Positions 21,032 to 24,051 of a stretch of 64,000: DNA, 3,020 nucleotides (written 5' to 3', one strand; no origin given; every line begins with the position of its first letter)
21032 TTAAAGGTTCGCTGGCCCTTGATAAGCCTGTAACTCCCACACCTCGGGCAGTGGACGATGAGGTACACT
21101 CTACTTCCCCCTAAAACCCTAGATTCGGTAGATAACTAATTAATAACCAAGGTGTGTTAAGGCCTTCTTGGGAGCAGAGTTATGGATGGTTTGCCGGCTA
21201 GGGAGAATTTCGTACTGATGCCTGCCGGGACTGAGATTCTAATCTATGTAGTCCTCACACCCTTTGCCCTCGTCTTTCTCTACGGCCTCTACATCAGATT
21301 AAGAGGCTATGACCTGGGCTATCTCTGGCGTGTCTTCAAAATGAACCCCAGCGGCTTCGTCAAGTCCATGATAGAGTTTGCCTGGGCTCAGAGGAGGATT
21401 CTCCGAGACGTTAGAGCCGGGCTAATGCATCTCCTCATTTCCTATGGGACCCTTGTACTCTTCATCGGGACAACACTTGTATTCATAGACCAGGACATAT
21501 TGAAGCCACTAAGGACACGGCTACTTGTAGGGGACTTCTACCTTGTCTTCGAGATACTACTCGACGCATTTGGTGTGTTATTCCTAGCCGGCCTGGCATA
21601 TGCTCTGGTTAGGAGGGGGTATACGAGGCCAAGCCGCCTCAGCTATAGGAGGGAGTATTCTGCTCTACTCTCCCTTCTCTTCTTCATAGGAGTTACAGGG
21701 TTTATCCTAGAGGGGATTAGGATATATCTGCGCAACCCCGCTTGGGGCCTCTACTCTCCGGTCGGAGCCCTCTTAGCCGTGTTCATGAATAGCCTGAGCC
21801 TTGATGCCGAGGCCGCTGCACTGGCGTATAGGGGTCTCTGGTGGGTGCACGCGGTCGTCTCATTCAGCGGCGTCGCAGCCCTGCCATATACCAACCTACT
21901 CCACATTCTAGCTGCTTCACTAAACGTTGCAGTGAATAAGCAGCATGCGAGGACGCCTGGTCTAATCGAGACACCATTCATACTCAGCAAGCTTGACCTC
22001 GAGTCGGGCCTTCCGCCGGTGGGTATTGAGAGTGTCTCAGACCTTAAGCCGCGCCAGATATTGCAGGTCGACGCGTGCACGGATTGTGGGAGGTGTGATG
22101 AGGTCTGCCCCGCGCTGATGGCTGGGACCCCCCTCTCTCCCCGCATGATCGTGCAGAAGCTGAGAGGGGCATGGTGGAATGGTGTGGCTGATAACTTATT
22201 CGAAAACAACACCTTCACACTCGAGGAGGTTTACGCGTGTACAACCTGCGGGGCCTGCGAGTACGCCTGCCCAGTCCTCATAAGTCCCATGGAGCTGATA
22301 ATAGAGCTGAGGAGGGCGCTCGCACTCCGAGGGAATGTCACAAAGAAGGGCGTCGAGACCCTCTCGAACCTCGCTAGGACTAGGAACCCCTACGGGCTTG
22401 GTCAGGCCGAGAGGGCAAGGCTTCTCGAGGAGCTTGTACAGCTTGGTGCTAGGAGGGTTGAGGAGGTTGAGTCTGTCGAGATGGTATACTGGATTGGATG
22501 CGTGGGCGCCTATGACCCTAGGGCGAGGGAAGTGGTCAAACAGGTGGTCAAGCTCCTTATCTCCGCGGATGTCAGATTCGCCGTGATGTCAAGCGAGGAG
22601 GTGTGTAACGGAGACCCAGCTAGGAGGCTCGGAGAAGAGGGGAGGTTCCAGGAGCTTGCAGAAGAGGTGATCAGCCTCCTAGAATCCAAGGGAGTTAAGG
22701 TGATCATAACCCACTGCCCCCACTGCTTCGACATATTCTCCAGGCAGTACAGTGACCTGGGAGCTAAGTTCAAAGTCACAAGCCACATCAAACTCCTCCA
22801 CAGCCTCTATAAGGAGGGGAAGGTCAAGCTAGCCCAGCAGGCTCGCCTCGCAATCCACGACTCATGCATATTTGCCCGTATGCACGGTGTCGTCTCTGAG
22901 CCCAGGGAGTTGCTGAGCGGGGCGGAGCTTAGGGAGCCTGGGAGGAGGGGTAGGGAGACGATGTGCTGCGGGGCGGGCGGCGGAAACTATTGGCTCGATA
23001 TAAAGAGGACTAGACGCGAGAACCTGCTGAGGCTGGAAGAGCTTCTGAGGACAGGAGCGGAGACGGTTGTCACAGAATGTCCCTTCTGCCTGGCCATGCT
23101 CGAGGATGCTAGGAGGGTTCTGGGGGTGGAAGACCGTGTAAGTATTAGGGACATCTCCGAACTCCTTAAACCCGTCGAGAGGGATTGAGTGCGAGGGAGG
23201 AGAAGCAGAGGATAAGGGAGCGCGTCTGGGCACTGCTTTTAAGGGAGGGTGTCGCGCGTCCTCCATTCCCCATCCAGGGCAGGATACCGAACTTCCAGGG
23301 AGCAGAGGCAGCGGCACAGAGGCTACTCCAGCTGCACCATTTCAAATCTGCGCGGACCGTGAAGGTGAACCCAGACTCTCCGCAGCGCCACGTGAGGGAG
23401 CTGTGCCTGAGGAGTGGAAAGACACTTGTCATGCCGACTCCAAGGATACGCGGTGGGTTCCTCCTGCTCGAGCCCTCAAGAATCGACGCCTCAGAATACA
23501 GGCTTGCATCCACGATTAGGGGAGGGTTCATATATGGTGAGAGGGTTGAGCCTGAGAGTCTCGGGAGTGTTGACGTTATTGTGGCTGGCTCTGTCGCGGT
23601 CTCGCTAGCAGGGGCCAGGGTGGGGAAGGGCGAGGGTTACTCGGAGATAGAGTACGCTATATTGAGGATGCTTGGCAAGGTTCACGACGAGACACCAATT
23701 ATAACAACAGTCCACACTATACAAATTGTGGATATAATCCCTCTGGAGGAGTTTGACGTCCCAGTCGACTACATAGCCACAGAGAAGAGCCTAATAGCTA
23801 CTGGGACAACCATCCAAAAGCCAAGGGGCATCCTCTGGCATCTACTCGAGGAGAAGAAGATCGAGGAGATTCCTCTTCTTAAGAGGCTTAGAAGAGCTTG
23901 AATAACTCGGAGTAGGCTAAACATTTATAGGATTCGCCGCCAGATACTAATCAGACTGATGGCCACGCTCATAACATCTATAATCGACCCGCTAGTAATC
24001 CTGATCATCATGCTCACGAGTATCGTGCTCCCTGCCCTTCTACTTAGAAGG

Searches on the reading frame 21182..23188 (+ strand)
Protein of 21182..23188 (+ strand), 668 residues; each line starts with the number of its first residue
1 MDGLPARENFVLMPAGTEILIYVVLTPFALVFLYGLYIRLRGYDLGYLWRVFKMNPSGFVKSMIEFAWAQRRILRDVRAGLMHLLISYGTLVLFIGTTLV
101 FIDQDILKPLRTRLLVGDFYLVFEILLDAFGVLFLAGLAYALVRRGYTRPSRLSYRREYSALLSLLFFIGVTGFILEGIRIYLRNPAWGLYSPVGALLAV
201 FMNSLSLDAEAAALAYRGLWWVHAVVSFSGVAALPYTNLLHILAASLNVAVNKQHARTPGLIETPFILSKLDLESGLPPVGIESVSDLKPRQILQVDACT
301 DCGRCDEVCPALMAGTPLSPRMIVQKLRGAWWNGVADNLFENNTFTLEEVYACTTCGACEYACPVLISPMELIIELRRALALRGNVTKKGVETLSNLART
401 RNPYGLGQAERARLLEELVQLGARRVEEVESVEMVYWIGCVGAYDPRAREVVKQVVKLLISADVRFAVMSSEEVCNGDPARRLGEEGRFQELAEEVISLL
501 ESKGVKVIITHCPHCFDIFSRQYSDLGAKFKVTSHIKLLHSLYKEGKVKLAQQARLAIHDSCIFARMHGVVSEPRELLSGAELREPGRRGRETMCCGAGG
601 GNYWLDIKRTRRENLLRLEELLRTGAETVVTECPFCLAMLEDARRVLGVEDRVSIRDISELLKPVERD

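Call 88: search_protein_families(library=pfam, proteins=[window:21182-23188:+], max_evalue=0.00001)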
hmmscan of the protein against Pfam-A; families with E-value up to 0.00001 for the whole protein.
window:21182-23188:+ (668 aa): 6 families
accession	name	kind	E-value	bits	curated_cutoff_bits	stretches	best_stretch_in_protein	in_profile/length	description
PF02754.22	CCG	-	7.5e-24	84.1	20.6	2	435-516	2-81/85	Cysteine-rich domain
PF13183.11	Fer4_8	-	9.6e-10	39.3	27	1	296-365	2-66/68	4Fe-4S dicluster domain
PF13534.11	Fer4_17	-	2.9e-09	37.7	22.2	1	298-365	1-58/61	4Fe-4S dicluster domain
PF13237.11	Fer4_10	-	2.3e-08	34.3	25.5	1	294-364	4-53/53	4Fe-4S dicluster domain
PF13187.11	Fer4_9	-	8e-08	32.6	27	1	298-365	1-49/52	4Fe-4S dicluster domain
PF12797.12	Fer4_2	-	6.9e-07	29.3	24.5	0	295-311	6-22/22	4Fe-4S binding domain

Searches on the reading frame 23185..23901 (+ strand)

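Call 88: search_protein_families(library=pfam, proteins=[window:23185-23901:+], max_evalue=0.00001)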
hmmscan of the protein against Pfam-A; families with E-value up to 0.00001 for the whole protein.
window:23185-23901:+ (238 aa): 1 family
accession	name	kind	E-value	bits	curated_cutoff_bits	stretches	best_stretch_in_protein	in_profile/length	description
PF01812.26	5-FTHF_cyc-lig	-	1.3e-28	100.6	27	1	7-200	1-186/186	5-formyltetrahydrofolate cyclo-ligase family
